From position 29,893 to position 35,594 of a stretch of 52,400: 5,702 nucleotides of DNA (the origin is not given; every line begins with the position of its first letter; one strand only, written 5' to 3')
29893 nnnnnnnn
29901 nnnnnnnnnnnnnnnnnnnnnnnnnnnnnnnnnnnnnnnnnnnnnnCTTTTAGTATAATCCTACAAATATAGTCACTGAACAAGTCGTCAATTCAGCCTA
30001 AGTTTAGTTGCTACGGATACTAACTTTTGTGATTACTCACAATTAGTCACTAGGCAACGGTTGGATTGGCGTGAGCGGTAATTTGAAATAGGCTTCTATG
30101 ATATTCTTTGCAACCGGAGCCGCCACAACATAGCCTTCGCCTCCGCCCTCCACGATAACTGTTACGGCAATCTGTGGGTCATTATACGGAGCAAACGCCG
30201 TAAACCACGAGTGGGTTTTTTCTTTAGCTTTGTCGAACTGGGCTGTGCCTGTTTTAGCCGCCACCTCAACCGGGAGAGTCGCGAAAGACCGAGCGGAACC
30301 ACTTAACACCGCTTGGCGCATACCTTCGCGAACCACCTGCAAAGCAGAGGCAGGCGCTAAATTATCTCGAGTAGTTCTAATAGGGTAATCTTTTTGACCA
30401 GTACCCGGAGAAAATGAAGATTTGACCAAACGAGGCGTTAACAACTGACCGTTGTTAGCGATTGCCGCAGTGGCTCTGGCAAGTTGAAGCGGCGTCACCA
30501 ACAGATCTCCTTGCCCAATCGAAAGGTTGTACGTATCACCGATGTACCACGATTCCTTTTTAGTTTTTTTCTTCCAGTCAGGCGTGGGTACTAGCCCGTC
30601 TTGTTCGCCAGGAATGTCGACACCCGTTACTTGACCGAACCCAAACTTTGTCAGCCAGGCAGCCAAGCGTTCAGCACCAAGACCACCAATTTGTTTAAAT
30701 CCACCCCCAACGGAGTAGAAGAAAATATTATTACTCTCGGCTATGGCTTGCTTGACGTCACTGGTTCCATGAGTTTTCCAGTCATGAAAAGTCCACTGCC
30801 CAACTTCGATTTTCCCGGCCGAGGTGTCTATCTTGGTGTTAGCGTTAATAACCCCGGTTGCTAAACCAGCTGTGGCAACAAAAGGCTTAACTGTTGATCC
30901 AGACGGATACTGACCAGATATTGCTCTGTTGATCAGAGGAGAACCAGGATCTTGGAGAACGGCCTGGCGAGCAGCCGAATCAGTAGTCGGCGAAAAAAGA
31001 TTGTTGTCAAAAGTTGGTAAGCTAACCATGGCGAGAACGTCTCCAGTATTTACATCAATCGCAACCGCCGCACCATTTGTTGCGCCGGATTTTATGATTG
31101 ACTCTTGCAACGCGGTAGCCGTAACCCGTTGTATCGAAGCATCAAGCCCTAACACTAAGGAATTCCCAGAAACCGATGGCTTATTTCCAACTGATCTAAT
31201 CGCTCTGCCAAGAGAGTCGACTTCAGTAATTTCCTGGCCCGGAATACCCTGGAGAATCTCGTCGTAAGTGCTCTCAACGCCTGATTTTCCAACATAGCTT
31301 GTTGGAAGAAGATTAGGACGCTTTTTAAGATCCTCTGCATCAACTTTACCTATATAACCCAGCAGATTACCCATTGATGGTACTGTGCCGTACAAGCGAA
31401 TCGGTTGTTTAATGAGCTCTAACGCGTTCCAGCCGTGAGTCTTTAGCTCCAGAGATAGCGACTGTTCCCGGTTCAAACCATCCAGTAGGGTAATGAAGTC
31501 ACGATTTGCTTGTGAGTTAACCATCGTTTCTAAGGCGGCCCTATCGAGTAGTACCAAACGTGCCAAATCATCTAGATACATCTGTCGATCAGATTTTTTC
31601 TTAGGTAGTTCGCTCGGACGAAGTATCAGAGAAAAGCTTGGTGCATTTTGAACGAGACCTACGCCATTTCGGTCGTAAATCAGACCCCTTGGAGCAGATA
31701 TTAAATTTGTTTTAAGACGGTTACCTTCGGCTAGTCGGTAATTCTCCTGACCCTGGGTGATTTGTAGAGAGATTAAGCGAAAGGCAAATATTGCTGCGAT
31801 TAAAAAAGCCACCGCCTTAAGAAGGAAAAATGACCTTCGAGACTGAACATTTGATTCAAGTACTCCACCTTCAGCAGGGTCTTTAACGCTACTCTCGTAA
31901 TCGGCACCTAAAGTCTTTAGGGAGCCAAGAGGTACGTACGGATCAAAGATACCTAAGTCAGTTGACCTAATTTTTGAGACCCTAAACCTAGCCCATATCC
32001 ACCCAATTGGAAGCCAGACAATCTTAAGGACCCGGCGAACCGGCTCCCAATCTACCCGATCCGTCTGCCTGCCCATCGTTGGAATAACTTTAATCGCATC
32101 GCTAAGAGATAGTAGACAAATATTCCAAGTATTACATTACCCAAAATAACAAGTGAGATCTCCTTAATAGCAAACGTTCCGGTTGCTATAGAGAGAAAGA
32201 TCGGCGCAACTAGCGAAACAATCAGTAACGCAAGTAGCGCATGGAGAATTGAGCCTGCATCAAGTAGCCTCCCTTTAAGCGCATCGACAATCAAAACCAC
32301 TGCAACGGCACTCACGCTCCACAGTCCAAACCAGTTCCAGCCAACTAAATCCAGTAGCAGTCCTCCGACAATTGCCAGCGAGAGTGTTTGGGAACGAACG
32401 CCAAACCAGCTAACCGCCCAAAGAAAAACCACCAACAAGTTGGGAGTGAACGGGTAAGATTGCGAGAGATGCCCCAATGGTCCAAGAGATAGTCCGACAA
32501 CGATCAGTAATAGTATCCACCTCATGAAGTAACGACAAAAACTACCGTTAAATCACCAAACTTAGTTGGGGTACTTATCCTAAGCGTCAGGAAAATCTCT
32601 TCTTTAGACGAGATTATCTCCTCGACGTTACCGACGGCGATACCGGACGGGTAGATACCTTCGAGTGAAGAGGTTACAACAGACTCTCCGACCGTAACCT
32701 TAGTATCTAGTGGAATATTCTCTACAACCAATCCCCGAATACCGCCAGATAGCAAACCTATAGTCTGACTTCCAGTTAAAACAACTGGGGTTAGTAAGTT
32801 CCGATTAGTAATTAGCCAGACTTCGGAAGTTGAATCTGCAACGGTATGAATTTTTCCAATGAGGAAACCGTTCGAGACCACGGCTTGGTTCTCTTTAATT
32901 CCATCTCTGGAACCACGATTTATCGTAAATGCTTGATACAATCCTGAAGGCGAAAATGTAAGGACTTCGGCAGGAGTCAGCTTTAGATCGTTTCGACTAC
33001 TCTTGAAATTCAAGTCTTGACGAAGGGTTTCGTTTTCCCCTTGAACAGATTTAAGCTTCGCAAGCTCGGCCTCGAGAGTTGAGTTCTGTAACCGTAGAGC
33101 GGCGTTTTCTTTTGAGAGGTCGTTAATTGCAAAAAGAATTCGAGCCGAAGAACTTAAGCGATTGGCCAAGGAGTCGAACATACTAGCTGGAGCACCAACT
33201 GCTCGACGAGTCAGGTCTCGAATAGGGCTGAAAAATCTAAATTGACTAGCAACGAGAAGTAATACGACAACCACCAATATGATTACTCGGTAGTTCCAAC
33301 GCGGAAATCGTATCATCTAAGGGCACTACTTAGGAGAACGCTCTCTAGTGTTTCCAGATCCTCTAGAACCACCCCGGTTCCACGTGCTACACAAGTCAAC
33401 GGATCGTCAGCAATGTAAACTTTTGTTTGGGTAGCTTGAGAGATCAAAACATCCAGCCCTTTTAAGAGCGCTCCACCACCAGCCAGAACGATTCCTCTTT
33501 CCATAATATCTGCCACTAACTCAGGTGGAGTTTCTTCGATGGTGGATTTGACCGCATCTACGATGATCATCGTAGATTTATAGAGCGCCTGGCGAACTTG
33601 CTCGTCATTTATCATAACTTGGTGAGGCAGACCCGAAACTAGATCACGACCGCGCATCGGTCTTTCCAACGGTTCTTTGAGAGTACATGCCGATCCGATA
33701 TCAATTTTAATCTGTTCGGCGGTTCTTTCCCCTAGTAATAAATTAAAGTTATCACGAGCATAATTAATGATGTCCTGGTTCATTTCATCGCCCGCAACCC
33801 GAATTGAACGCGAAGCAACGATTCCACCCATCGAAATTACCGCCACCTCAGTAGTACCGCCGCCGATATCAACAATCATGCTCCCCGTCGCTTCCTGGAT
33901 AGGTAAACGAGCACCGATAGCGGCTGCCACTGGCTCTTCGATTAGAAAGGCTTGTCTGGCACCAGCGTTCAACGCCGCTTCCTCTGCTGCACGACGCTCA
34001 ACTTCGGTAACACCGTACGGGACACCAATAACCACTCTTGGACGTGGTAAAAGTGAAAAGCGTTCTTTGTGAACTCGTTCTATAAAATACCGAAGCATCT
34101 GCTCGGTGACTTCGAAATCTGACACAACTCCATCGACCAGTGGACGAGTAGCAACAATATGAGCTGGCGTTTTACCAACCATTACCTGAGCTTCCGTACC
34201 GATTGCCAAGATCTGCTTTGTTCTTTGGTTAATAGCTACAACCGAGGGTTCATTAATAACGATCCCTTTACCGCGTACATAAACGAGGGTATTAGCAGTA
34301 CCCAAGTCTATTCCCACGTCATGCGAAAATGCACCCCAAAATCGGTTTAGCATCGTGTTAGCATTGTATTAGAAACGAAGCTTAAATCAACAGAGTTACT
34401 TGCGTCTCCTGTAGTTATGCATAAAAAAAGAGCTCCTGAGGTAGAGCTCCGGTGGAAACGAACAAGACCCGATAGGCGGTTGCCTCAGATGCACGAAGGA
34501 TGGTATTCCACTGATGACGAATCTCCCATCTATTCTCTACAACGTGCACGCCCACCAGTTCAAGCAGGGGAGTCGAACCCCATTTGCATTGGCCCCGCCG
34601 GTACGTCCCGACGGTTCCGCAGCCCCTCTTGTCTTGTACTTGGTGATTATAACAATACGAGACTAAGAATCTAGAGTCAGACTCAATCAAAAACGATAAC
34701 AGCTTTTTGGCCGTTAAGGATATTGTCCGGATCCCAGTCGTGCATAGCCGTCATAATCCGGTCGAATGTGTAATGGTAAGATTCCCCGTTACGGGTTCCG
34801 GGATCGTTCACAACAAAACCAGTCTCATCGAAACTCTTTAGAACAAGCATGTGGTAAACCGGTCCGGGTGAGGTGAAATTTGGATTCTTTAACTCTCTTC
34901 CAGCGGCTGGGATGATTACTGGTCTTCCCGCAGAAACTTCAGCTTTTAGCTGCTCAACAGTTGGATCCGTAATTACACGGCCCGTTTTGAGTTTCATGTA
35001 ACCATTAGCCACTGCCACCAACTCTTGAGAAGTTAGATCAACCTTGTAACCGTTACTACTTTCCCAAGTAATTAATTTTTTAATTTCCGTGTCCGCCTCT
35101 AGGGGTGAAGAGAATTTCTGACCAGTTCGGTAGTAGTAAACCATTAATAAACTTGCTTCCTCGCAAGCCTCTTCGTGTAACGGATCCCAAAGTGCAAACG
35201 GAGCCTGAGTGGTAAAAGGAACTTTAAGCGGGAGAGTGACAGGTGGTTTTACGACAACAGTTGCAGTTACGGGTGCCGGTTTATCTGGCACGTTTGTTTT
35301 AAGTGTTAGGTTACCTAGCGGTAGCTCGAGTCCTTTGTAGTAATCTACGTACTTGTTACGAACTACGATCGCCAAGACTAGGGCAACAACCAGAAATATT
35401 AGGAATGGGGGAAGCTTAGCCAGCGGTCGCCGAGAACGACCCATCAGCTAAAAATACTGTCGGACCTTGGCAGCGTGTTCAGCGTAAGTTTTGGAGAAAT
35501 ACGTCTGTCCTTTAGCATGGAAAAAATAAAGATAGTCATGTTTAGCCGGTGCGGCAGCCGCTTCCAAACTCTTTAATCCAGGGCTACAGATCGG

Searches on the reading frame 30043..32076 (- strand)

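Call 8: search_protein_families(library=pfam, proteins=[window:30043-32076:-])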
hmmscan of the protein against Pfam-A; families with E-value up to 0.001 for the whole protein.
window:30043-32076:- (677 aa): 2 families
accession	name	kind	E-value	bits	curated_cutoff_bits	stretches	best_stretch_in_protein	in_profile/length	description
PF00905.27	Transpeptidase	-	5.7e-68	229.7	22.1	1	335-661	1-299/299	Penicillin binding protein transpeptidase domain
PF03717.20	PBP_dimer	-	9.3e-35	121.1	24.4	1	126-295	2-178/180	Penicillin-binding Protein dimerisation domain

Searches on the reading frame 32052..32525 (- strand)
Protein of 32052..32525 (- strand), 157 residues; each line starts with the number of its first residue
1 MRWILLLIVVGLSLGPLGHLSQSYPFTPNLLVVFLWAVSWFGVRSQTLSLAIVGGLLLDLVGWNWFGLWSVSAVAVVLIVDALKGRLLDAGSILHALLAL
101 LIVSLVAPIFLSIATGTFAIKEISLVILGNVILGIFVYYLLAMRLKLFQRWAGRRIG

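Call 8: search_protein_families(library=pfam, proteins=[window:32052-32525:-])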
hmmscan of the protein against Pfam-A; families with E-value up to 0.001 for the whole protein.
window:32052-32525:- (157 aa): 0 families

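Call 85: find_encoding_contigs(protein=window:32052-32525:-, flank=4000, max_places=6)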
Protein window:32052-32525:- (157 aa): no gene with exactly this product is on record in the collection.

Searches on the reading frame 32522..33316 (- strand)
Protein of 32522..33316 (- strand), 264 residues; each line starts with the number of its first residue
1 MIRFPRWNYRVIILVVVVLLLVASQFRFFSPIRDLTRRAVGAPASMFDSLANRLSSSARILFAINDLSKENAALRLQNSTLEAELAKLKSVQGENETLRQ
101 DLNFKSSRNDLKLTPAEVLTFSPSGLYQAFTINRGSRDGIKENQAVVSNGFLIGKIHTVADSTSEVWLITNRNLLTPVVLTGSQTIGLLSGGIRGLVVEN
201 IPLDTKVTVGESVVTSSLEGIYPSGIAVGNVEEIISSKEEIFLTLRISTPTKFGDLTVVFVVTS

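Call 8: search_protein_families(library=pfam, proteins=[window:32522-33316:-])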
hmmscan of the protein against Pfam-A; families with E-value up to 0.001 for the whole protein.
window:32522-33316:- (264 aa): 1 family
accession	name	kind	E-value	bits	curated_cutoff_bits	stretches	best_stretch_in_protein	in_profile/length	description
PF04085.20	MreC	-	1.6e-34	119.2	28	1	118-263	1-147/147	Rod shape-determining protein MreC, barrel core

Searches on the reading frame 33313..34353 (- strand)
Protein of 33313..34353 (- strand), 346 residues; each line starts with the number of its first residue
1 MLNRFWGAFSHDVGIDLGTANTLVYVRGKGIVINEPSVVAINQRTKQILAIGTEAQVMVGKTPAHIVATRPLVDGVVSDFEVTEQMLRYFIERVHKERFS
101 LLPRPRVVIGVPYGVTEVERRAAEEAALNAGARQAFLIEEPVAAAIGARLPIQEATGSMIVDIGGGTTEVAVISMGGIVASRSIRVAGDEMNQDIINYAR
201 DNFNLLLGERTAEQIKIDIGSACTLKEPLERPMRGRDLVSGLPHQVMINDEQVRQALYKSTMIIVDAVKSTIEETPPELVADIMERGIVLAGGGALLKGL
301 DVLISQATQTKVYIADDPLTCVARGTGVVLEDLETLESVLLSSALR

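Call 8: search_protein_families(library=pfam, proteins=[window:33313-34353:-])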
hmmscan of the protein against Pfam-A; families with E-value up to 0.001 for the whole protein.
window:33313-34353:- (346 aa): 7 families
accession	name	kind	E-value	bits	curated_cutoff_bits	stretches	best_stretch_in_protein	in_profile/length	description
PF06723.19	MreB_Mbl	-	7.7e-142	472.4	27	1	11-337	2-326/327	MreB/Mbl protein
PF14450.12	FtsA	-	1.1e-11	45.7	31.8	1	160-316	2-111/127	Cell division protein FtsA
PF00022.25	Actin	-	2.4e-10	40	27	1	36-201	31-189/410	Actin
PF00012.26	HSP70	-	2.3e-08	33.2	20.6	1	106-204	135-239/599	Hsp70 protein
PF11104.14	PilM_2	-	5.3e-08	32.6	27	0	288-333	278-322/340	Type IV pilus assembly protein PilM;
PF25216.1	Volactin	-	0.00013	22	35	0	264-326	247-317/321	Volactin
PF06277.17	EutA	-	0.00058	19.3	27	0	156-212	143-203/475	Ethanolamine utilisation protein EutA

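Call 10: find_related_loci(query=window:33313-34353:-, collection=genome_contigs, flank=2500)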
Query window:33313-34353:- (346 aa) in genome_contigs; peptide patterns used: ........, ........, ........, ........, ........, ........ (x = any residue, [..] = any of these).
600 stretches matched a pattern (row limit reached: there are more); 589 encode a relative of the query (tblastn E <= 1e-3); the best 80 are kept; 80 distinct loci.
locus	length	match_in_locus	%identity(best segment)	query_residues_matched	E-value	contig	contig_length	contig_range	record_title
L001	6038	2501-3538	87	1-346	0e+0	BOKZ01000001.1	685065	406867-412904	Patescibacteria group bacterium BroJett034 DNA, sequence1, whole genome shotgun sequence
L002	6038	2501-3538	86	1-346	0e+0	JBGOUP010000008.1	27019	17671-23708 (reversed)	MAG: Patescibacteria group bacterium isolate OBJ_0618_7090110_136 k141_3087011_length_27019_cov_12.9906, whole genome sh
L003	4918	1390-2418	78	1-343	0e+0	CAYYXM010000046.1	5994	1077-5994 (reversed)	MAG TPA_asm: uncultured Candidatus Saccharibacteria bacterium isolate binchicken_co387_61 genome assembly, contig: NODE_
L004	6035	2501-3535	78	1-345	0e+0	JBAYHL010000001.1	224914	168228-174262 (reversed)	MAG: Patescibacteria group bacterium isolate SO_2016_GW1_149 scaffold00097_OW334_2016, whole genome shotgun sequence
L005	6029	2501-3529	77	1-343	0e+0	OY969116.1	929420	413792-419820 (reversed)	MAG: uncultured Candidatus Berkelbacteria bacterium isolate MFD04408.bin.c.6 genome assembly, chromosome: 1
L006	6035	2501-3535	76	1-345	8e-180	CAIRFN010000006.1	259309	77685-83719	uncultured Candidatus Berkelbacteria bacterium isolate AM-lipid-01-D8_bin-0424 genome assembly, contig: bin-0424:06/13,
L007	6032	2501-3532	76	1-345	2e-177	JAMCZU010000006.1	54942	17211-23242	MAG: Patescibacteria group bacterium isolate FK_Sedi_B_Bin.291 NODE_1444_length_54942_cov_22.6079, whole genome shotgun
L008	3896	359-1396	75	1-346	9e-180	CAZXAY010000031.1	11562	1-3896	MAG TPA_asm: uncultured Candidatus Saccharibacteria bacterium isolate SRP011637_co1_138 genome assembly, contig: NODE_20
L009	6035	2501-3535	74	1-345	2e-174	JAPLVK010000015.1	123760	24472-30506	MAG: Candidatus Berkelbacteria bacterium isolate LacPavin_0419_WC90_MAG_42_10 LacPavin_0419_WC90_scaffold_52708, whole g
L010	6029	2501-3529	76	1-343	6e-174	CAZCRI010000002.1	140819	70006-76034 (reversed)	MAG TPA_asm: uncultured Candidatus Saccharibacteria bacterium isolate binchicken_co269_59 genome assembly, contig: NODE_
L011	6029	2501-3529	74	1-343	6e-174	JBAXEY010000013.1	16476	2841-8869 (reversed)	MAG: bacterium isolate ELA257 MAG257_13, whole genome shotgun sequence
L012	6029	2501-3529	73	1-343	2e-173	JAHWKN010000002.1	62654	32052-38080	MAG: Candidatus Parcubacteria bacterium isolate 0813_bin18 NODE_2_length_62654_cov_5.847762, whole genome shotgun sequen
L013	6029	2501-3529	74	1-343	6e-173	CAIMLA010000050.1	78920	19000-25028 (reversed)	uncultured bacterium isolate MJ-time_bin-1956 genome assembly, contig: bin-1956:50/56, whole genome shotgun sequence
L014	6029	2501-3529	75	1-343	4e-172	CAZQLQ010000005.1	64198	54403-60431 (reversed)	MAG TPA_asm: uncultured Candidatus Saccharibacteria bacterium isolate binchicken_co22_144 genome assembly, contig: NODE_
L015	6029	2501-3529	73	1-343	4e-171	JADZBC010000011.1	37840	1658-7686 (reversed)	MAG: bacterium isolate SJ655 c_000001074119, whole genome shotgun sequence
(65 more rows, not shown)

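Call 19: find_encoding_contigs(protein=window:33313-34353:-, flank=3000, max_places=10)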
Protein window:33313-34353:- (346 aa): no gene with exactly this product is on record in the collection.

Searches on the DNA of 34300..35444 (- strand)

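Call 4: search_rna_families(source=window, start=34300, end=34750, threshold=evalue, max_evalue=10, show_alignments=3)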
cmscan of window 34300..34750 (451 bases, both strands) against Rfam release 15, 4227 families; matches with E-value up to 10: 1.
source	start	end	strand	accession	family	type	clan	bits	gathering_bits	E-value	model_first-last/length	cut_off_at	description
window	34665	34693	+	RF04334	Plastid-rpl16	Intron;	-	15.5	43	5.8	1-47/47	no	Plastid-rpl16 group II-D1 intron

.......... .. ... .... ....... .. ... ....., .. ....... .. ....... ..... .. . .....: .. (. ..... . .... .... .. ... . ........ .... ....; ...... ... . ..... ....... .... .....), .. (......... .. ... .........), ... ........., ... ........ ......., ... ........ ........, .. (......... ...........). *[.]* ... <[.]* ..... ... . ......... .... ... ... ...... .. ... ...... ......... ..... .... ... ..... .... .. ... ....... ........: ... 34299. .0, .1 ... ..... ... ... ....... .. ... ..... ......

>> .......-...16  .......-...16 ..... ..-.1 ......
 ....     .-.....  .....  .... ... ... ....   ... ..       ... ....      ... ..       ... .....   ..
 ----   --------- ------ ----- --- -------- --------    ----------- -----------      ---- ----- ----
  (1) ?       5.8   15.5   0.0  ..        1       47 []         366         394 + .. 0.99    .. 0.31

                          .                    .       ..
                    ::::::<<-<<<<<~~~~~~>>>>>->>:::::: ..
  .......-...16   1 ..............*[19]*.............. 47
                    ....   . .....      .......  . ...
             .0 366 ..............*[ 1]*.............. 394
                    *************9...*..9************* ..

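Call 29: search_dna_similar(query=window:34395-34682:-, collection=phages, mode=distant, max_evalue=1)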
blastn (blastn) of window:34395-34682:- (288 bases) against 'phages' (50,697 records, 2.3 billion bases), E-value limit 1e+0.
Records with a match: 1; places in all: 1; records where one place covers at least 80% of the query: 0.
Best place of each record, by identity: 90-95% 1.
By first word of the organism name: Aeromonas 1.
By host as written in the record: Aeromonas hydrophila AH10 (CCTCC AB2014155) 1.
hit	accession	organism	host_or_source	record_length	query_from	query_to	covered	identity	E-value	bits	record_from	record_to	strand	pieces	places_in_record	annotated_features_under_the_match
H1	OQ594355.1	Aeromonas phage HJ05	Aeromonas hydrophila AH10 (CCTCC ...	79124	196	221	9%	92.3%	1e+0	39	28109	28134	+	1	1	hypothetical protein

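Call 30: search_dna_similar(query=window:34395-34682:-, collection=plasmids, mode=distant, max_evalue=1)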
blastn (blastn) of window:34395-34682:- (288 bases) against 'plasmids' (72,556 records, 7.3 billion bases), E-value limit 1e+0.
Records with a match: 2; places in all: 2; records where one place covers at least 80% of the query: 0.
Best place of each record, by identity: 90-95% 2.
By first word of the organism name: Neorhizobium 1; Agrobacterium 1.
By predicted mobility (MOB-suite, as given by PLSDB): non-mobilizable 1; conjugative 1.
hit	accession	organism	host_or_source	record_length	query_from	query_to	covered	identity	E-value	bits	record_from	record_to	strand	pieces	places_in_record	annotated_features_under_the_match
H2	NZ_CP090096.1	Neorhizobium galegae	Galega,Cell culture,Plant nodule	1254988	112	141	10%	90.0%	9e-1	42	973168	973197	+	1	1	record has no annotation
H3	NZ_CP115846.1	Agrobacterium tumefaciens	willow,cell culture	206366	112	141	10%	90.0%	9e-1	42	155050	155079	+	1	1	none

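Call 55: search_rna_families(sources=[L094, L085, L083, L093, L088], threshold=gathering)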
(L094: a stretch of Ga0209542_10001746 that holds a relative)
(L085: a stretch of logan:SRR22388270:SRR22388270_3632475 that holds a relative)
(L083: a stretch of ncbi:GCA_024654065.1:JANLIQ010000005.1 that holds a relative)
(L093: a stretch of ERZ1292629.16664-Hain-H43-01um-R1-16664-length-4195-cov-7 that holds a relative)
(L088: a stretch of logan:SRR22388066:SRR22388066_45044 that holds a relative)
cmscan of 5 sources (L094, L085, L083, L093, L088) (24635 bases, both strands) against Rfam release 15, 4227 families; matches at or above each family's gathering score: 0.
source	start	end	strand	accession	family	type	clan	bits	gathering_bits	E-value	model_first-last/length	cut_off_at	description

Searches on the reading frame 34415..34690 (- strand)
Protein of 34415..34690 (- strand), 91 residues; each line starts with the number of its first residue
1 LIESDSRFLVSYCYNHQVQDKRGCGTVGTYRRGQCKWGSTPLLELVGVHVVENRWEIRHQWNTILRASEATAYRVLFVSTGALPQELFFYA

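Call 8: search_protein_families(library=pfam, proteins=[window:34415-34690:-])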
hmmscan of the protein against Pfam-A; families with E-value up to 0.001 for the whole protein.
window:34415-34690:- (91 aa): 0 families

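Call 28: list_cluster_members(proteins=[window:34418-34690:-, window:34418-34555:-, window:34418-34549:-, window:34417-34671:+, window:34480-34671:+, window:34489-34671:+])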
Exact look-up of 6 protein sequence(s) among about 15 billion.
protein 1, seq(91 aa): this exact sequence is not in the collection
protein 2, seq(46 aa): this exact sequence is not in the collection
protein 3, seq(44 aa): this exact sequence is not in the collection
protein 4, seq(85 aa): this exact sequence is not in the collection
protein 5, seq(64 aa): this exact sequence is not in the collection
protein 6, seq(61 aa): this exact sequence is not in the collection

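Call 32: find_homologous_proteins(query=window:34418-34690:-, max_evalue=10)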
Query seq(91 aa): no candidate shares three 5-residue words with the query. No homologue found.

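Call 78: predict_structure(protein=window:34418-34645:-)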
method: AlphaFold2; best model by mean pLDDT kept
length: 76 residues; sequences in the alignment: 1
mean_pLDDT: 40.3   pTM: 0.30
mean pLDDT of the five models: 40.3, 37.7, 35.9, 33.9, 32.9
residues with pLDDT >= 90: 0; 70-90: 0; 50-70: 13; < 50: 63
segments of 3 or more residues with pLDDT < 50: 1-39, 53-76
pLDDT, mean of each block of 10 residues (from residue 1): 30 33 34 48 55 45 40 35
secondary structure, 60 per line:
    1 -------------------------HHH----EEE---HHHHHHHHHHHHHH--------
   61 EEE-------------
elements in order: E33-35 H39-52 E61-63

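Call 82: search_protein_representatives(protein=window:34418-34690:-)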
Query: 91 residues. Proteins with E-value up to 0.001 (for the whole library): 2; up to 1e-10: 0; up to 1e-30: 0. The best 2 are listed.
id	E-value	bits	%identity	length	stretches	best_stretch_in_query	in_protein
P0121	4.1e-09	52.8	33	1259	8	4-37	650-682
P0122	6.6e-04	36.1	33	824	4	8-39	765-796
